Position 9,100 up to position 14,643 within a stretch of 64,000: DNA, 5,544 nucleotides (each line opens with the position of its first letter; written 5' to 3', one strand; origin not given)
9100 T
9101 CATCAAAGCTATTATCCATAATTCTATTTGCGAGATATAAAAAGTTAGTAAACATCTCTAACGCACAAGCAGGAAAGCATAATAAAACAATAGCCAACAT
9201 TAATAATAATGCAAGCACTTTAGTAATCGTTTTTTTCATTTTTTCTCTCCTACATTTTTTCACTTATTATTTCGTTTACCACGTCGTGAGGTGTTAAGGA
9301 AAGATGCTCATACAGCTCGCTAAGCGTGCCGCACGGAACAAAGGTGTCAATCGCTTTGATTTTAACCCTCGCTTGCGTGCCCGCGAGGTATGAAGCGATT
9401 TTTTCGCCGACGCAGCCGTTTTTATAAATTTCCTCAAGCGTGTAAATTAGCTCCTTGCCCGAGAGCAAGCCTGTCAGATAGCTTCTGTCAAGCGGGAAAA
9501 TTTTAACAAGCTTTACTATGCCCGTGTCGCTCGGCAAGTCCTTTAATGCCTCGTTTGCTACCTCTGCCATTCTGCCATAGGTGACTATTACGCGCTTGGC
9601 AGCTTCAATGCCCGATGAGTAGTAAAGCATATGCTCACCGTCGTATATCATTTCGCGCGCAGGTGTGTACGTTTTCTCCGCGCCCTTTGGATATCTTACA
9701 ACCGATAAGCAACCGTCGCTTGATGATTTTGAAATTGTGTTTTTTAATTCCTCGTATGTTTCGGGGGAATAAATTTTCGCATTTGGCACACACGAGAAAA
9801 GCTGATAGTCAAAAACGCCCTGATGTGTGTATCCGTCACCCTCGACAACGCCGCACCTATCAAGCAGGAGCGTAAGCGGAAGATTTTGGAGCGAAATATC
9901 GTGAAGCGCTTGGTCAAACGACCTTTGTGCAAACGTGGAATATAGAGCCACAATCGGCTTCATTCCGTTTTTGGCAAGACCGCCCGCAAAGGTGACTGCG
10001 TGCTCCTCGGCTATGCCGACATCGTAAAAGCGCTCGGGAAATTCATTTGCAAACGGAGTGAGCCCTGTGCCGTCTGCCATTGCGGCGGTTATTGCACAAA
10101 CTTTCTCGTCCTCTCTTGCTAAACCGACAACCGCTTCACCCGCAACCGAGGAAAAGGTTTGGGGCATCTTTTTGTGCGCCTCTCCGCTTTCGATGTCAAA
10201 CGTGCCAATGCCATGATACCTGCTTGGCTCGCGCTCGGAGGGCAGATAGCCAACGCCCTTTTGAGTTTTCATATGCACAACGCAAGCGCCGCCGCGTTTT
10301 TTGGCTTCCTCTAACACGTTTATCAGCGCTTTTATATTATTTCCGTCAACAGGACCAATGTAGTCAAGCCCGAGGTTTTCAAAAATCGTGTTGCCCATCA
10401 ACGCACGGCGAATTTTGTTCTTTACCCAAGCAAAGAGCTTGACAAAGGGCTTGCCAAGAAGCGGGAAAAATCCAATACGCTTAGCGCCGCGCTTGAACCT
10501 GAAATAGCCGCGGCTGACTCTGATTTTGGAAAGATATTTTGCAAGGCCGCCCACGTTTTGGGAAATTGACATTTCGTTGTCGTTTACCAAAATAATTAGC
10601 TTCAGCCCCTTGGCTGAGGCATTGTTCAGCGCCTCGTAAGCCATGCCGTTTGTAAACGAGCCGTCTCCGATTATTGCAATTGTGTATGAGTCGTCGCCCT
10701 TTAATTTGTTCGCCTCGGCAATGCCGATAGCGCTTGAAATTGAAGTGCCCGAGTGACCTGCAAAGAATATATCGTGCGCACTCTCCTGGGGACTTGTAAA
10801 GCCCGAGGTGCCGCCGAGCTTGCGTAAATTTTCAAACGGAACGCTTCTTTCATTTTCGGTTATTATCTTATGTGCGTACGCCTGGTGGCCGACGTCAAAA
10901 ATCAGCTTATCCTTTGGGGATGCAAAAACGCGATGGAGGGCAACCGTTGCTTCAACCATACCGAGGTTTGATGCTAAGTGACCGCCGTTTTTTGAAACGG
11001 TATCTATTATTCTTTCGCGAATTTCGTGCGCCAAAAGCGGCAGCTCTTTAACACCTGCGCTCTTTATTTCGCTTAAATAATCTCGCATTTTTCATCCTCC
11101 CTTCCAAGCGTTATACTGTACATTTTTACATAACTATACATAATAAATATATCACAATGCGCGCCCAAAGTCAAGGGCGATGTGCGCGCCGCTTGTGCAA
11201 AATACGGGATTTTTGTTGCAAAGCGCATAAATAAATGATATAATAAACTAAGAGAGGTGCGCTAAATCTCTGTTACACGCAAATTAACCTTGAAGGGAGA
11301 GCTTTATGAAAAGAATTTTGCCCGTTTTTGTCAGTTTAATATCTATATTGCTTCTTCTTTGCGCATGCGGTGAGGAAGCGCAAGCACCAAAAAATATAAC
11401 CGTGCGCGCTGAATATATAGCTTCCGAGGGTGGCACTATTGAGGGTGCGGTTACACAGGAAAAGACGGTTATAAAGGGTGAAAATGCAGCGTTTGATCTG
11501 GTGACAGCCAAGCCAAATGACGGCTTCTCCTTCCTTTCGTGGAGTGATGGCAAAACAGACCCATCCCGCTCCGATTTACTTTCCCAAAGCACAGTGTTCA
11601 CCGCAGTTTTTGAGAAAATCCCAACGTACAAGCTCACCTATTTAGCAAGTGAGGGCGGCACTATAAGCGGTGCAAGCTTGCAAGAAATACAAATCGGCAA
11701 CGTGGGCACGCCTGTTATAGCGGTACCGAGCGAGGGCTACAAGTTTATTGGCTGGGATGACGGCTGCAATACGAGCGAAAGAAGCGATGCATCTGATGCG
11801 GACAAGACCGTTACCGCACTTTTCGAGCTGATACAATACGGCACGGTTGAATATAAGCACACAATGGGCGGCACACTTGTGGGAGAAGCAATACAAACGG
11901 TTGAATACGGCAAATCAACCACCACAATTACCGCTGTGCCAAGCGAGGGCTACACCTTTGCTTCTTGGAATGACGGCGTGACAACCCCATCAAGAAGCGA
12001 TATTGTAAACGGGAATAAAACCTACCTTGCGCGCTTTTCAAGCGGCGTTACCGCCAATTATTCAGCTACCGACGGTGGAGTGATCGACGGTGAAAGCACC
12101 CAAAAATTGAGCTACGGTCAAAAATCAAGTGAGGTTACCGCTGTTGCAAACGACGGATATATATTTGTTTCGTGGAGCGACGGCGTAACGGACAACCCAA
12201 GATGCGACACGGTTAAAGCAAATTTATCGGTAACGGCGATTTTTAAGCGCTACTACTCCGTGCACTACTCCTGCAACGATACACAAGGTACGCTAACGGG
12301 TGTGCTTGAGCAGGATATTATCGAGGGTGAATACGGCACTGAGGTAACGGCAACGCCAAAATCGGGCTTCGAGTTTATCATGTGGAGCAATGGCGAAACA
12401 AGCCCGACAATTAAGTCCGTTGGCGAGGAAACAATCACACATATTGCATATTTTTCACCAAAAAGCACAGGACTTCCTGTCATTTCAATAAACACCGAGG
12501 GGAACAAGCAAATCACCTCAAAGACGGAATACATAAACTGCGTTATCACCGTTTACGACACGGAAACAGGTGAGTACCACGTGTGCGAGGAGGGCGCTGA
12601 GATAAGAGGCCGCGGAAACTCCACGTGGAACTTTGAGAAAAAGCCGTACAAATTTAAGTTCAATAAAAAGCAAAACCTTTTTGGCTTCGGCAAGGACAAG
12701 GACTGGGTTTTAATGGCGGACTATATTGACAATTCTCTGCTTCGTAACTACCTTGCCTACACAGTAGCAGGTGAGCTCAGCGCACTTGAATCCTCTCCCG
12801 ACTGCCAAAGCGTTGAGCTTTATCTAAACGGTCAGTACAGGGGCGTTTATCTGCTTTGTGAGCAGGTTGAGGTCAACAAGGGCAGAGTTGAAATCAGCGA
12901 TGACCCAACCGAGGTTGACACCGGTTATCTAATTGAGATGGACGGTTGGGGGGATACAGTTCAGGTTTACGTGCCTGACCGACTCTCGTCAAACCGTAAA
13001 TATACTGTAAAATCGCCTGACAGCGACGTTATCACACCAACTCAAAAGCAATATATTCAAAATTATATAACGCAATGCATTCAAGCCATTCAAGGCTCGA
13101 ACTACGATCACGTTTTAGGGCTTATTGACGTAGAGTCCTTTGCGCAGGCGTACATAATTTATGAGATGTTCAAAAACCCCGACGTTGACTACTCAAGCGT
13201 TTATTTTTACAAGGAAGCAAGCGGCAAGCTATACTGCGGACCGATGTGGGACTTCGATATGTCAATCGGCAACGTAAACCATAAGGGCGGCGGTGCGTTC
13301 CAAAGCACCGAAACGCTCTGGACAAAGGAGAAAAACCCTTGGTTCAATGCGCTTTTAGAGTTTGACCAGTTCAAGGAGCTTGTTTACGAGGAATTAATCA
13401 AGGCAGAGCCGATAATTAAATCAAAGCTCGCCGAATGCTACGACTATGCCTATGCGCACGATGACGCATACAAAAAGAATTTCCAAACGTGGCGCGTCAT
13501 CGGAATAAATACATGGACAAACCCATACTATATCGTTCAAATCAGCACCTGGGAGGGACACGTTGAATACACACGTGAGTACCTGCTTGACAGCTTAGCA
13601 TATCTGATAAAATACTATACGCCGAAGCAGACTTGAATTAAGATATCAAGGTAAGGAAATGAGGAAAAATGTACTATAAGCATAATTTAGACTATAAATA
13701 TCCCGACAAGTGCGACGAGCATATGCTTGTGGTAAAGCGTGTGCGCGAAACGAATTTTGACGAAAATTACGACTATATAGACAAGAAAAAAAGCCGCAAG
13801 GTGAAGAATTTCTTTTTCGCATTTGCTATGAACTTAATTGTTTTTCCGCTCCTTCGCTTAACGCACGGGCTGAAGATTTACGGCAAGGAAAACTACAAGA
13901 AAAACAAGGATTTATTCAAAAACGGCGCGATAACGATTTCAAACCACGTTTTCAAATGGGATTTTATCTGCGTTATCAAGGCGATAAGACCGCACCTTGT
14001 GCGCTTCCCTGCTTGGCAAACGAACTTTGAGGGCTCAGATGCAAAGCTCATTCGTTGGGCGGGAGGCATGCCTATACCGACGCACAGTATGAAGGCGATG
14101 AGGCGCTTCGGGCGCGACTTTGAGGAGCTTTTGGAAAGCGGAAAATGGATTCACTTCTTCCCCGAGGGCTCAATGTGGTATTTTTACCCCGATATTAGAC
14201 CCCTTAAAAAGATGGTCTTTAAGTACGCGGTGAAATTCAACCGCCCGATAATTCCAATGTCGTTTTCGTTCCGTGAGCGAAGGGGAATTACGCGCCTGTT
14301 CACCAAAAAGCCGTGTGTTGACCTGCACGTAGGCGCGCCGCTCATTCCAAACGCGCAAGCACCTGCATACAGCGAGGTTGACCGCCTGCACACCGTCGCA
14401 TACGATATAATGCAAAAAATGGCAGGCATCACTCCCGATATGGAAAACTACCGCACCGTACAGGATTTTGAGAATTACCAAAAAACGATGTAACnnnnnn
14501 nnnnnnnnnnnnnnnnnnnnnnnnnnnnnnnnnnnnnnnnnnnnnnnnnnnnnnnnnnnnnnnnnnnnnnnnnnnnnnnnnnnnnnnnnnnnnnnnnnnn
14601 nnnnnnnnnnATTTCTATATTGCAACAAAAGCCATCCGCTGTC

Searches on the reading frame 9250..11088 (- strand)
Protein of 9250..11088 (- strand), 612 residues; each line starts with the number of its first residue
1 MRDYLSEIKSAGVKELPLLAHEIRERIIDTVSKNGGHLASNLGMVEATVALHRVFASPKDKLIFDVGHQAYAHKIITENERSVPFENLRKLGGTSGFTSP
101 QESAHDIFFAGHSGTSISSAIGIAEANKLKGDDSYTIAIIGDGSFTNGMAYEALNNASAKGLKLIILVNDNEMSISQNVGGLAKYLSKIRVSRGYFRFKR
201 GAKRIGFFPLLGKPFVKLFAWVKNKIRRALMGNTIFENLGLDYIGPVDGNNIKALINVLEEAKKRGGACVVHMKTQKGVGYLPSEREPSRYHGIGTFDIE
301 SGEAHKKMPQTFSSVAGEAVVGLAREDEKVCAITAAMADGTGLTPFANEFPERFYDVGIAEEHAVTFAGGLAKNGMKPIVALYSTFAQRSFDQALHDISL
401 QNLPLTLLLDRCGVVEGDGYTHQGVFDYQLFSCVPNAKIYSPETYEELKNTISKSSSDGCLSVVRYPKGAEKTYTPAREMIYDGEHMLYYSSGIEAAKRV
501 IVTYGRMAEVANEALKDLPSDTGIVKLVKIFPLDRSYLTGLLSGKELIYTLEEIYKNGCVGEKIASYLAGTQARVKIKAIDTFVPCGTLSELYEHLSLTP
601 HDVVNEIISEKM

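Call 17: search_protein_families(library=pfam, proteins=[window:9250-11088:-], max_evalue=0.00001)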
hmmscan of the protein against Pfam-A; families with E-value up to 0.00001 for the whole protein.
window:9250-11088:- (612 aa): 6 families
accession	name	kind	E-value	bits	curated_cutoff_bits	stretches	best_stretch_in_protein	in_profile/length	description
PF13292.11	DXP_synthase_N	-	2.2e-101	339.2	21.2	1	6-275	8-274/274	1-deoxy-D-xylulose-5-phosphate synthase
PF02779.29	Transket_pyr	-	1.8e-35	122.6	27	1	311-469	4-170/174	Transketolase, pyrimidine binding domain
PF00676.26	E1_dh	-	3.9e-09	36.3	22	1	109-177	99-167/300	Dehydrogenase E1 component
PF02780.25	Transketolase_C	-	6.7e-09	36.2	25.9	1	500-603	13-124/124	Transketolase, C-terminal domain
PF00456.26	Transketolase_N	-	1.1e-06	28.4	22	0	20-179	6-191/334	Transketolase, thiamine diphosphate binding domain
PF02775.26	TPP_enzyme_C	-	4.1e-06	27.1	21.9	0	103-173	20-84/151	Thiamine pyrophosphate enzyme, C-terminal TPP binding domain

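Call 45: list_cluster_members(proteins=[window:9250-11088:-, window:31054-32688:-, window:30917-31057:-, window:56519-58684:-])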
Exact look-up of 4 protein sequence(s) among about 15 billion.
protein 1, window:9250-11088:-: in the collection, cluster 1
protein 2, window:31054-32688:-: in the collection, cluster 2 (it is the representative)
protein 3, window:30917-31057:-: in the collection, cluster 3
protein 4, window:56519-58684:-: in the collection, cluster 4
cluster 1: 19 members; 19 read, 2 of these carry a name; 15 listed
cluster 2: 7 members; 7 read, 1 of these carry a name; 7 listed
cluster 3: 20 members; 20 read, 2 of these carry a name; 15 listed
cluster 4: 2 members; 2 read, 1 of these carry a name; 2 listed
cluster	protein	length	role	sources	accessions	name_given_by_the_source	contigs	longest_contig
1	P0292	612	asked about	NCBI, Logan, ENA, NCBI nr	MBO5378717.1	MAG: 1-deoxy-D-xylulose-5-phosphate synthase [Clostridia bacterium] | 1-deoxy-D-xylulose-5-phosphate synthase [Clostridia bacterium]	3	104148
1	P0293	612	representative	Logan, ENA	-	-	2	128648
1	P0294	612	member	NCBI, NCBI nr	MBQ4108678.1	MAG: 1-deoxy-D-xylulose-5-phosphate synthase [Clostridia bacterium] | 1-deoxy-D-xylulose-5-phosphate synthase [Clostridia bacterium]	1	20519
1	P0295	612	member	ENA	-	-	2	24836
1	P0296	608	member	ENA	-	-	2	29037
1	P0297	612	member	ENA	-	-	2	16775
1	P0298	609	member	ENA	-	-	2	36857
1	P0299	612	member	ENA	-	-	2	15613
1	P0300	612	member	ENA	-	-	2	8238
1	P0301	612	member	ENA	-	-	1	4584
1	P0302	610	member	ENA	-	-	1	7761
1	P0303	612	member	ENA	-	-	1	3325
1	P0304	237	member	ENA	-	-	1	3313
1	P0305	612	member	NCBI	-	-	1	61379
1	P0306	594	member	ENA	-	-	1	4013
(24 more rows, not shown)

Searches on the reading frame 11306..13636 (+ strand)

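Call 17: search_protein_families(library=pfam, proteins=[window:11306-13636:+], max_evalue=0.00001)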
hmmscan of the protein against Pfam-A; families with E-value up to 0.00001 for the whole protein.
window:11306-13636:+ (776 aa): 3 families
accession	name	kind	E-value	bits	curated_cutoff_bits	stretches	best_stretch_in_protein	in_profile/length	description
PF08757.17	CotH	-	8.1e-48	164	23.8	1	433-766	1-321/322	CotH kinase protein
PF18998.6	Flg_new_2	-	4.8e-39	132.6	23.6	4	108-176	1-72/73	Divergent InlB B-repeat domain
PF09479.16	Flg_new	-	1e-13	51.6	27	0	180-242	2-64/65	Listeria-Bacteroides repeat domain (List_Bact_rpt)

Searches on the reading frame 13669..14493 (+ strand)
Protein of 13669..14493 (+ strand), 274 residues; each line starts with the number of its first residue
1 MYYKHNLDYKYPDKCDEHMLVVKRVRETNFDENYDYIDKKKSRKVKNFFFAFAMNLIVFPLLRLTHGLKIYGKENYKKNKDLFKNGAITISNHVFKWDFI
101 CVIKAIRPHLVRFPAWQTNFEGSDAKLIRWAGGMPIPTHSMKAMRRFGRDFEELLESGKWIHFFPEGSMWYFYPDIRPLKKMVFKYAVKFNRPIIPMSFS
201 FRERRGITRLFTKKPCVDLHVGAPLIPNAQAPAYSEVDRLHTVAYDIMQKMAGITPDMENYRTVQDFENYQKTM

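Call 65: search_protein_families(library=pfam, proteins=[window:13669-14493:+], max_evalue=0.01)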
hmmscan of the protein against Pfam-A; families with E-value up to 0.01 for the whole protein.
window:13669-14493:+ (274 aa): 1 family
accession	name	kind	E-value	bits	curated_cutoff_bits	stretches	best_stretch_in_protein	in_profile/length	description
PF01553.26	Acyltransferase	-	4.1e-12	46.5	23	1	69-199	3-131/132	Acyltransferase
